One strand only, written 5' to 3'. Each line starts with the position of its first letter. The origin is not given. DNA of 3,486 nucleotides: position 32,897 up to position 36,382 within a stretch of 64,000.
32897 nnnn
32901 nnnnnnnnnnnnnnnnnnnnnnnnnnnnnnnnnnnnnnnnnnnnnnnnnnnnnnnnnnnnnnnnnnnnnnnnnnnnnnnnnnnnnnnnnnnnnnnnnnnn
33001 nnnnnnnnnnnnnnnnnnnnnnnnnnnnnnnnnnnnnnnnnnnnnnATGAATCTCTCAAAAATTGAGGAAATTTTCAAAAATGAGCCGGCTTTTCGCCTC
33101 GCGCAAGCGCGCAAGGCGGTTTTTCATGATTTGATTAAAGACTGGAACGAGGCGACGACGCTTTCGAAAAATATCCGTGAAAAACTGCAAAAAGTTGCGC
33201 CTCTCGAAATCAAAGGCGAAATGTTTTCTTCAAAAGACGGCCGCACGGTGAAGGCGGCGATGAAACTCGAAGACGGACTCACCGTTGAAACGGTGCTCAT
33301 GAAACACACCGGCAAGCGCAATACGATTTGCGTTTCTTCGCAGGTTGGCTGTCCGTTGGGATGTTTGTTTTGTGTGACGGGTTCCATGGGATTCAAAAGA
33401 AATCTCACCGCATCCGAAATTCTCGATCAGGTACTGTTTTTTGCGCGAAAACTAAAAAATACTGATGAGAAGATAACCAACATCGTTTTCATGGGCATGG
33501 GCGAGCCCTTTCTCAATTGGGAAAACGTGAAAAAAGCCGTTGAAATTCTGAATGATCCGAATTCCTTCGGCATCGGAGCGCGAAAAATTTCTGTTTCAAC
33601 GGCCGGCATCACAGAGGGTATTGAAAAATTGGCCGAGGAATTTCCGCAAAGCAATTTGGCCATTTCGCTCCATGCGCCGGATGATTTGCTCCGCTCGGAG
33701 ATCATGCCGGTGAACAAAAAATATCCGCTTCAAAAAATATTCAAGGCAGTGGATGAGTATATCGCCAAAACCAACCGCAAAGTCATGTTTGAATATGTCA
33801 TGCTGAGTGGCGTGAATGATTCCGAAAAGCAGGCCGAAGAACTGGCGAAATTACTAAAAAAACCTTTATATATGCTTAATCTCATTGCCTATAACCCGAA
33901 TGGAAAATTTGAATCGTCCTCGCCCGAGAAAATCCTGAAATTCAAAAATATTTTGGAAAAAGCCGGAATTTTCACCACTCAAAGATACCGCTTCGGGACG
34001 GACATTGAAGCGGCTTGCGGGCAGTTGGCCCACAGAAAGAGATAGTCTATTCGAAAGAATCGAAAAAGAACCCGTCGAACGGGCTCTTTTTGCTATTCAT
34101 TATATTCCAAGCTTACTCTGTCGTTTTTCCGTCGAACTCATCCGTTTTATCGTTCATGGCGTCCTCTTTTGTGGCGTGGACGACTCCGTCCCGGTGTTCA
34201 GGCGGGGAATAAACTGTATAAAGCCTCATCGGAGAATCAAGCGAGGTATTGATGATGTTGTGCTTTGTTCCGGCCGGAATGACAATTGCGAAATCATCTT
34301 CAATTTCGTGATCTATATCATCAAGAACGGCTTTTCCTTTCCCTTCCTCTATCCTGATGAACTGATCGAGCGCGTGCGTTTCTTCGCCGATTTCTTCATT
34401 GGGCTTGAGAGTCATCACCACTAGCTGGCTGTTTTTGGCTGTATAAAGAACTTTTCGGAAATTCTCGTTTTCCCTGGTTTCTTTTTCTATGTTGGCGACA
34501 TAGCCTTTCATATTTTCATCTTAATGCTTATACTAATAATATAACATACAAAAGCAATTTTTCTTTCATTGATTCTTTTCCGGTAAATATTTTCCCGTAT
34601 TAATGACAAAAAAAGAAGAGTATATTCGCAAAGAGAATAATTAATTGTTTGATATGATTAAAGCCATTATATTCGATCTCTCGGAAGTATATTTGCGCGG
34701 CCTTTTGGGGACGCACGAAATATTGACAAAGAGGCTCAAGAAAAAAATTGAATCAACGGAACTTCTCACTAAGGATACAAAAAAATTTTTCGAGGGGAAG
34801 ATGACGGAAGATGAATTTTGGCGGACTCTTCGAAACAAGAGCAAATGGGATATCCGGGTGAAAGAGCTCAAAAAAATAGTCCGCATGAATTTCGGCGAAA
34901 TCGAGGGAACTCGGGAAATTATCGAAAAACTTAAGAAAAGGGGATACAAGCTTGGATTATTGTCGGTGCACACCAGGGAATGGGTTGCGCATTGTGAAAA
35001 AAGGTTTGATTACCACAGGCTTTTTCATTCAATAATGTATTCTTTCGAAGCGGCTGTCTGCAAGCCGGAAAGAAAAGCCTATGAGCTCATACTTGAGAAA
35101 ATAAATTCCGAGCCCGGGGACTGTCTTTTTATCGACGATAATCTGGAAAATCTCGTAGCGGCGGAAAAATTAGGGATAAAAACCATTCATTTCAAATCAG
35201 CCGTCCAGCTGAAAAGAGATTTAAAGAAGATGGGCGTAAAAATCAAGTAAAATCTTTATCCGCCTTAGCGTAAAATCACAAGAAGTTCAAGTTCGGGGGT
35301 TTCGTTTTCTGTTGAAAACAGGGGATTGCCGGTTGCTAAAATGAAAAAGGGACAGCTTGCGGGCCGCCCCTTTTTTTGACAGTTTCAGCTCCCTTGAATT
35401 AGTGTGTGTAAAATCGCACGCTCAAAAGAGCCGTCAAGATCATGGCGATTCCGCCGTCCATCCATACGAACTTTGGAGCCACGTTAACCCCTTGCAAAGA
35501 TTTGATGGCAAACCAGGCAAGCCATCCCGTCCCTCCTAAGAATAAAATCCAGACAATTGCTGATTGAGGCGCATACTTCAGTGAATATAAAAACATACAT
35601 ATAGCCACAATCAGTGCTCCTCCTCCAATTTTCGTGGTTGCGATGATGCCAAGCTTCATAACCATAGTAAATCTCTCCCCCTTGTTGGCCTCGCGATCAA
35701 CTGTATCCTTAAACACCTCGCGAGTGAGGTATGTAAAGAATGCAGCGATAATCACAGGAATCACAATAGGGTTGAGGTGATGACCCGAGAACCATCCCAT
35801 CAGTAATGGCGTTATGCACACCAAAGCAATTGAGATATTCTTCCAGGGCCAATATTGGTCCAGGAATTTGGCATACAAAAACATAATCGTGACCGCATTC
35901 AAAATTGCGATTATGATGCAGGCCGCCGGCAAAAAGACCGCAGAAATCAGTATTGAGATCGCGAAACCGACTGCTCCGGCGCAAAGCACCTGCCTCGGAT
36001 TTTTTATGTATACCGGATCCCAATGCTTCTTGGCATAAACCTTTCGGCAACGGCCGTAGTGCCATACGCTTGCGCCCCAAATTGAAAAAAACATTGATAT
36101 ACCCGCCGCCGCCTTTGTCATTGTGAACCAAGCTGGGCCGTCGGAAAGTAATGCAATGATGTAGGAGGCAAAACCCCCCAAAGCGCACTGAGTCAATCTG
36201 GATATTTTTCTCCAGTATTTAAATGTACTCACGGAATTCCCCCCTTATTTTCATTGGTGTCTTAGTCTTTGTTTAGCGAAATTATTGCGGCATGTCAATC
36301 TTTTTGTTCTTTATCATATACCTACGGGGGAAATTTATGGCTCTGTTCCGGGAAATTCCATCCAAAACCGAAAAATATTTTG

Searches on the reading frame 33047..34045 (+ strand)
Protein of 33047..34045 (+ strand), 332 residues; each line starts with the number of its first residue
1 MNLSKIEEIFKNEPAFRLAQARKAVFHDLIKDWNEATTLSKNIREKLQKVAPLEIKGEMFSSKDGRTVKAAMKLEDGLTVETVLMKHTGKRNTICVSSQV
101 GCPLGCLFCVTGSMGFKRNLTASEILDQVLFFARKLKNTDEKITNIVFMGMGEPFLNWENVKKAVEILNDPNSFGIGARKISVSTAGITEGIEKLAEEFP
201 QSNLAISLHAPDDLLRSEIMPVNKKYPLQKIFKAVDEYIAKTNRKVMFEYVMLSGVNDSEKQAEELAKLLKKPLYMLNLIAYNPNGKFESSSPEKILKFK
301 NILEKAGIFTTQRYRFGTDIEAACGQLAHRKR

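Call 26: search_protein_families(library=pfam, proteins=[window:33047-34045:+])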
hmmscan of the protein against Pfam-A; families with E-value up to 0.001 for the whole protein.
window:33047-34045:+ (332 aa): 2 families
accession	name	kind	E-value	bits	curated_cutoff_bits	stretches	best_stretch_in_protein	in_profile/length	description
PF04055.27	Radical_SAM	-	1.2e-18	68.3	29.5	1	97-263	2-162/166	Radical SAM superfamily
PF21016.3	RlmN_N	-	0.00012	22.2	24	1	12-51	19-58/60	Ribosomal RNA large subunit methyltransferase N-terminal domain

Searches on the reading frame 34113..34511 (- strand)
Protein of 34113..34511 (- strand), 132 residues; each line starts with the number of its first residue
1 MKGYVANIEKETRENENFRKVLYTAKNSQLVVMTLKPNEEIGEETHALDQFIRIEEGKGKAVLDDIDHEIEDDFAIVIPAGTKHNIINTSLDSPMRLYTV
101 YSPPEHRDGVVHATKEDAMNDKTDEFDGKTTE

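Call 69: search_protein_families(library=pfam, max_evalue=0.01, proteins=[window:34113-34511:-])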
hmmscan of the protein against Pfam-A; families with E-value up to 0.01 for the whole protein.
window:34113-34511:- (132 aa): 1 family
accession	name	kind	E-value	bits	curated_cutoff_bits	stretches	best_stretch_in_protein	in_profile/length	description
PF07883.17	Cupin_2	-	5.7e-13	48.8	27.2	1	32-101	2-70/70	Cupin domain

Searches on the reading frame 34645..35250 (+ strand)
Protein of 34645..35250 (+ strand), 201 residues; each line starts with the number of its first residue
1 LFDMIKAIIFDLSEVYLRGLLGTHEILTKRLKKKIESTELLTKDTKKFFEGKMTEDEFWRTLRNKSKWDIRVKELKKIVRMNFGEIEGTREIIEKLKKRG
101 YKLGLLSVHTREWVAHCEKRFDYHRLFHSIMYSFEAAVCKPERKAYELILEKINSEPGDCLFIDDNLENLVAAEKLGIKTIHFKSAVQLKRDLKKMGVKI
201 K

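Call 26: search_protein_families(library=pfam, proteins=[window:34645-35250:+])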
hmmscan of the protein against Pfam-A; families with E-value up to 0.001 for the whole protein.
window:34645-35250:+ (201 aa): 3 families
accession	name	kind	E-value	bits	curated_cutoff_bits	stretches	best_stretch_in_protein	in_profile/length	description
PF13419.12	HAD_2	-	2.8e-19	70.4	23.8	1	9-181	2-176/178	Haloacid dehalogenase-like hydrolase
PF00702.32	Hydrolase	-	8e-16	59.4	26.4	1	5-177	1-191/191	haloacid dehalogenase-like hydrolase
PF13242.12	Hydrolase_like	-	3.1e-05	24.3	22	1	140-195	4-60/75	HAD-hyrolase-like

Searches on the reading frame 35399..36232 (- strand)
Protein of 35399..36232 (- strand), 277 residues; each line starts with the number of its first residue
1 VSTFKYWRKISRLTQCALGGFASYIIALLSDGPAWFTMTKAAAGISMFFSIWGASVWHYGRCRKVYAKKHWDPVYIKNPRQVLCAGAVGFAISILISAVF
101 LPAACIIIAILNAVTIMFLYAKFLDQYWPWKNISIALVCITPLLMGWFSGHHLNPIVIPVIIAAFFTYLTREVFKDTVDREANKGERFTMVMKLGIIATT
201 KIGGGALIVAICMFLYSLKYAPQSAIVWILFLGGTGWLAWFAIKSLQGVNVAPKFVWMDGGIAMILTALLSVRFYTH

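Call 26: search_protein_families(library=pfam, proteins=[window:35399-36232:-])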
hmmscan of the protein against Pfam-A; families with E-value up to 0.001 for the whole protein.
window:35399-36232:- (277 aa): 1 family
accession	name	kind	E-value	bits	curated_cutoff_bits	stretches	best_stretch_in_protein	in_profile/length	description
PF01040.23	UbiA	-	8.5e-12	45.3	34.2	1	78-251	65-237/250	UbiA prenyltransferase family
